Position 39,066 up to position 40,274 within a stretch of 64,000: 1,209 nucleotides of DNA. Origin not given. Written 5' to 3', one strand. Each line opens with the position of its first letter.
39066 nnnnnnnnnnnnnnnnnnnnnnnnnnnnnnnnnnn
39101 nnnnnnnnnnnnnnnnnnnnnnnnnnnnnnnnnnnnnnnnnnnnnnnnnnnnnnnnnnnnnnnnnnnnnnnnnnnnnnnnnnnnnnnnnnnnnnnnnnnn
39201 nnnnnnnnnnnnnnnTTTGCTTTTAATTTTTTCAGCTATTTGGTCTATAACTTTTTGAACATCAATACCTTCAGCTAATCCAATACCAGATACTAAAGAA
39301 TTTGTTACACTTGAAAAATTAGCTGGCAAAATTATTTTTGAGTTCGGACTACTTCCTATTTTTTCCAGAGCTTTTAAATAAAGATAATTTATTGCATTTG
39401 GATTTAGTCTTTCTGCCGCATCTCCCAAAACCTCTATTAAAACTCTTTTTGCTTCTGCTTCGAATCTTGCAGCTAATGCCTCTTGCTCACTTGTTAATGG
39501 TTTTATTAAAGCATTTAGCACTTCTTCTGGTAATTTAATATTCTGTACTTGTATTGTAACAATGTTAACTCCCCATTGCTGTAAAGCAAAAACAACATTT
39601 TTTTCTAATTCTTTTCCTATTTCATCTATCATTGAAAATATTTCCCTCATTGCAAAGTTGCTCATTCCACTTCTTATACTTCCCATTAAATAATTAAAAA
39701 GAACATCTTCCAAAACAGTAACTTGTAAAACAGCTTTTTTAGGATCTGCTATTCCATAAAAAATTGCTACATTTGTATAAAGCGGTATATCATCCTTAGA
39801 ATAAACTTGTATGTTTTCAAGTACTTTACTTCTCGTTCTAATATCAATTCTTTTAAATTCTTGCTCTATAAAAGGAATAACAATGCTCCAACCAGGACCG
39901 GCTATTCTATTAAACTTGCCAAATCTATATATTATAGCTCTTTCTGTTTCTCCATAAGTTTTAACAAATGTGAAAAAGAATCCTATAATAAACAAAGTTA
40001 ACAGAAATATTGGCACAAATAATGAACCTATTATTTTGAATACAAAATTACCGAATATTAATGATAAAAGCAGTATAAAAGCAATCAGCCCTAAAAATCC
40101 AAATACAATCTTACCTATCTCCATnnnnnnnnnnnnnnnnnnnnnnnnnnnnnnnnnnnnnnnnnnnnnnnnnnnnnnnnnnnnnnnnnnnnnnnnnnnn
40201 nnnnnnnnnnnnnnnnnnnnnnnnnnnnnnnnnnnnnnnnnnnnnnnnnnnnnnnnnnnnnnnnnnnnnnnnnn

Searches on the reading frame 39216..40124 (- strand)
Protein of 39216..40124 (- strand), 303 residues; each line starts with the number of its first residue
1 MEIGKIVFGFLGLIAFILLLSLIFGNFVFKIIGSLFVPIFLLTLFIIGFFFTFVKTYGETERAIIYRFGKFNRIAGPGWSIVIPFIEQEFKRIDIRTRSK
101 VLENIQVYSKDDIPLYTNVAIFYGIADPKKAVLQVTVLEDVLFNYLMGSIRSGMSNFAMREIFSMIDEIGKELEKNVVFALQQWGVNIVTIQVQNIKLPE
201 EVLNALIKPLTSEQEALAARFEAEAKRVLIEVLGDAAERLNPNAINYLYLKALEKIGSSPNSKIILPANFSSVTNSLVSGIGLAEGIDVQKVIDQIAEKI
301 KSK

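Call 29: find_homologous_proteins(query=window:39216-40124:-, max_evalue=1e-40)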
Query window:39216-40124:- (303 aa): 56 proteins with E <= 1e-40 among 5479 candidates.
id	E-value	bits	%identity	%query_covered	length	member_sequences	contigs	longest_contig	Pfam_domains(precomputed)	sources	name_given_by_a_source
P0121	8.9e-187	638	100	100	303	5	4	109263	PF01145.32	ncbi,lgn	ncbi:MAG: SPFH domain-containing protein [Candidatus Aenigmatarchaeota archaeon]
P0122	7.2e-159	546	82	100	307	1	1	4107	PF01145.32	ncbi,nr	ncbi:MAG: SPFH domain-containing protein [Candidatus Aenigmarchaeota archaeon]|nr:SPFH domain-contai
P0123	7.0e-149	513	76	100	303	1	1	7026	PF01145.32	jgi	-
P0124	1.2e-138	480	75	95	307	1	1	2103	PF01145.32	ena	-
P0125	1.1e-120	421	76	83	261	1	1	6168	PF01145.32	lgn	-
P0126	1.2e-103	365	58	96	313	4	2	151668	PF01145.32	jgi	jgi:regulator of protease activity HflC (stomatin/prohibitin superfamily)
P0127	2.0e-99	351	55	98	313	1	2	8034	PF01145.32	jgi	jgi:regulator of protease activity HflC (stomatin/prohibitin superfamily)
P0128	1.8e-98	348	54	98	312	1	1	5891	PF01145.32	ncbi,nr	ncbi:MAG: SPFH domain-containing protein [Candidatus Aenigmarchaeota archaeon]|nr:SPFH domain-contai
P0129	3.6e-98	347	54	99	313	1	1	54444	PF01145.32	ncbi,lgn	-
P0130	3.3e-97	344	53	99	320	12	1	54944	PF01145.32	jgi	jgi:regulator of protease activity HflC (stomatin/prohibitin superfamily)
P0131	1.2e-96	342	57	90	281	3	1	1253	PF01145.32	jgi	jgi:regulator of protease activity HflC (stomatin/prohibitin superfamily)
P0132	2.0e-96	341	53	99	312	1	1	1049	PF01145.32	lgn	-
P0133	8.0e-96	339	51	99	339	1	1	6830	PF01145.32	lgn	-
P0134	3.0e-91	324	48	99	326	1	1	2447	PF01145.32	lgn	-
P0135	2.6e-87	311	48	97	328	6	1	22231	PF01145.32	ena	-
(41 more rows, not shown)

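Call 30: find_encoding_contigs(protein=P0123, flank=6000, max_places=3)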
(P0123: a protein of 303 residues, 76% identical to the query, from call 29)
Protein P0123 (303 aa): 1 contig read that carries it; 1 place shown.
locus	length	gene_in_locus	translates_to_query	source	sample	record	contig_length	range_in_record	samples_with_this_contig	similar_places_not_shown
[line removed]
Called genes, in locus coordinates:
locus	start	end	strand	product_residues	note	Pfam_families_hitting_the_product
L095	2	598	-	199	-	?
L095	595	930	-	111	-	-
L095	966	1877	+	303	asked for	PF01145:Band_7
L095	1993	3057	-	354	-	PF07690:MFS_1, PF12832:MFS_1_like (weak)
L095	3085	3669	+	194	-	PF02577:BFN_dom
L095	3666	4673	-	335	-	PF00482:T2SSF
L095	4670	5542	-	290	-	PF00482:T2SSF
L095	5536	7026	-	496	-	PF00437:T2SSE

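Call 31: find_encoding_contigs(protein=P0124, flank=6000, max_places=3)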
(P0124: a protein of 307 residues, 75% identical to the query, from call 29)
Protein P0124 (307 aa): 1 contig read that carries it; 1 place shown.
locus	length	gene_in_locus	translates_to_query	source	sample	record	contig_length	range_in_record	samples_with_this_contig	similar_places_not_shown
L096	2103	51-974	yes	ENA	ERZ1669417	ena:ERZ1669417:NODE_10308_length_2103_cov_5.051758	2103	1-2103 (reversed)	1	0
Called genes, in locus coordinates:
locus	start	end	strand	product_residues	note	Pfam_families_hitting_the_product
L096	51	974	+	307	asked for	PF01145:Band_7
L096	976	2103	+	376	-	?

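Call 32: find_encoding_contigs(protein=P0125, flank=6000, max_places=3)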
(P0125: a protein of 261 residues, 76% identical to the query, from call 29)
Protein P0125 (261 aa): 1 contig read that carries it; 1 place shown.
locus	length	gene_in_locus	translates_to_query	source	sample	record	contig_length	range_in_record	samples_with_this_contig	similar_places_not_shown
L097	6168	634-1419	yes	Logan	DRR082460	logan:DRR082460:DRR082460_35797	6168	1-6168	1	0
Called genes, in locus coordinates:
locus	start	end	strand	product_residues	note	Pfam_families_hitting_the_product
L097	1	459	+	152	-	?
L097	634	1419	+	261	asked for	PF01145:Band_7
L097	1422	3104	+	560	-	PF04675:DNA_ligase_A_N, PF01068:DNA_ligase_A_M, PF04679:DNA_ligase_A_C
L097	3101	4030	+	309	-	PF04041:Glyco_hydro_130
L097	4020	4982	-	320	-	PF04041:Glyco_hydro_130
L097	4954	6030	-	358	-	PF00251:Glyco_hydro_32N (faint), PF04041:Glyco_hydro_130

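Call 33: find_encoding_contigs(protein=P0126, flank=6000, max_places=3)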
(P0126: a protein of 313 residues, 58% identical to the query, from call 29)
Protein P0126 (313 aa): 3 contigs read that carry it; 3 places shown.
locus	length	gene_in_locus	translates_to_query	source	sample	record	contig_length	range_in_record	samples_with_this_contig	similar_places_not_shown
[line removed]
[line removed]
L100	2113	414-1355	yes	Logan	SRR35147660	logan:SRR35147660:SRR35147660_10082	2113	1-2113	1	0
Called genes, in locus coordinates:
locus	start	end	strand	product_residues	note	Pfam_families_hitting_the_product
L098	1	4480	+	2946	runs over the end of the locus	PF19077:Big_13 (faint), PF13750:Big_3_3 (faint)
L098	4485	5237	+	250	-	PF03796:DnaB_C (weak), PF05625:PAXNEB (faint), PF06745:ATPase, PF13481:AAA_25 (weak), PF23442:DUF7125 (faint)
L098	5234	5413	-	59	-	-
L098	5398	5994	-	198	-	PF00149:Metallophos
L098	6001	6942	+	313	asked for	PF01145:Band_7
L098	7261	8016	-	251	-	PF00535:Glycos_transf_2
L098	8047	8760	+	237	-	PF00535:Glycos_transf_2, PF10111:Glyco_tranf_2_2 (faint), PF13506:Glyco_transf_21 (weak), PF13641:Glyco_tranf_2_3, PF13632:Glyco_trans_2_3 (weak)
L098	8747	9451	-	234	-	PF13641:Glyco_tranf_2_3, PF00535:Glycos_transf_2, PF10111:Glyco_tranf_2_2 (weak)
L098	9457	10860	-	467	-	PF02934:GatB_N, PF02637:GatB_Yqey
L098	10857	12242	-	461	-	PF01425:Amidase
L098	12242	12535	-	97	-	PF02686:GatC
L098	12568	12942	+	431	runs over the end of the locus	PF01336:tRNA_anti-codon, PF00152:tRNA-synt_2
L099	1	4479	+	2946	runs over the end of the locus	PF19077:Big_13 (faint), PF13750:Big_3_3 (faint)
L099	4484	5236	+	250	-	PF03796:DnaB_C (weak), PF05625:PAXNEB (faint), PF06745:ATPase, PF13481:AAA_25 (weak), PF23442:DUF7125 (faint)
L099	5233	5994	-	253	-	PF00149:Metallophos, PF12850:Metallophos_2 (weak)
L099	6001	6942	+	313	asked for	PF01145:Band_7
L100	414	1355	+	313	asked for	PF01145:Band_7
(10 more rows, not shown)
